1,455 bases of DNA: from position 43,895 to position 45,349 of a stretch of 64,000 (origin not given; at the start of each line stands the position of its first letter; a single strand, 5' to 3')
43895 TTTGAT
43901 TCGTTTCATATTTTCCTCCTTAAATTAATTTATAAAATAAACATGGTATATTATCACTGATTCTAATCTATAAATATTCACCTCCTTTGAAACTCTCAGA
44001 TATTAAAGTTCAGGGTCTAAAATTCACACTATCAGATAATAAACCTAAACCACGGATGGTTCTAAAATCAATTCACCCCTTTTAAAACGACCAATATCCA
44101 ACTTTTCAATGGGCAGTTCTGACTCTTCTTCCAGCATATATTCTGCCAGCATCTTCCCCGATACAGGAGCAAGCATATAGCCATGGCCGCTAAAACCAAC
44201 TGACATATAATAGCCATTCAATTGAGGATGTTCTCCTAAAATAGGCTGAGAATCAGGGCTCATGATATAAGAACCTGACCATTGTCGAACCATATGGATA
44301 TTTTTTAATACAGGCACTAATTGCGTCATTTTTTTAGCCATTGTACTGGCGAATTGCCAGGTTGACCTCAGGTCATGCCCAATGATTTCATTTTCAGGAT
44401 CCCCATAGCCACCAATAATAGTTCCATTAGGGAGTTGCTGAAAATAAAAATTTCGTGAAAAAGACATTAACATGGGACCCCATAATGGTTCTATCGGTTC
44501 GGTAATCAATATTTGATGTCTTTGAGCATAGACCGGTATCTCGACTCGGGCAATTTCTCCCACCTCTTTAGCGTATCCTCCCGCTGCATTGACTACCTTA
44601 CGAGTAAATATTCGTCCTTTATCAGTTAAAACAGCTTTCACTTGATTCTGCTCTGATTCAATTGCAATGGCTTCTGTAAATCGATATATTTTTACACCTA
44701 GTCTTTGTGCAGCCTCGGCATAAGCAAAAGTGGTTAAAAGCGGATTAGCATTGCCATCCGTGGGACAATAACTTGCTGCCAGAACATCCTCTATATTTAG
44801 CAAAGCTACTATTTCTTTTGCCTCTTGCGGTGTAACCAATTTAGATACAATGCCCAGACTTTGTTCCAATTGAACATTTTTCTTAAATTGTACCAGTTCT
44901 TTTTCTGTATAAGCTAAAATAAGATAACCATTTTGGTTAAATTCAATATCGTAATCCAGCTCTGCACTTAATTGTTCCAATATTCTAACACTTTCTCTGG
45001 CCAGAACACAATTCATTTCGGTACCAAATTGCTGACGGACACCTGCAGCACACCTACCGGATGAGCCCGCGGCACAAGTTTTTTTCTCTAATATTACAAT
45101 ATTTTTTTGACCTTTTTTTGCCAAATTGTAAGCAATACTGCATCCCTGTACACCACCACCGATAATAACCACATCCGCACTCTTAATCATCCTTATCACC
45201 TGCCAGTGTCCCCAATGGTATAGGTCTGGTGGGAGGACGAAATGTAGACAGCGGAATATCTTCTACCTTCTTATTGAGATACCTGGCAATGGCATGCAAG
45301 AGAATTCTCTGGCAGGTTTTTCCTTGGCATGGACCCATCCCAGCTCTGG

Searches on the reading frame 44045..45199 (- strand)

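Call 11: search_protein_families(library=ncbifam, proteins=[window:44045-45199:-], max_evalue=1e-40)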
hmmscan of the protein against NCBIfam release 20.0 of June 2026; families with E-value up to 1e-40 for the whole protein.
window:44045-45199:- (384 aa): 1 family
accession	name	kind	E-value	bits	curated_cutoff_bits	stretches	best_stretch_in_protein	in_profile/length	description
TIGR01373.1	soxB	subfamily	3.7e-56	190.7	529.45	1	7-378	30-405/407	sarcosine oxidase subunit beta family protein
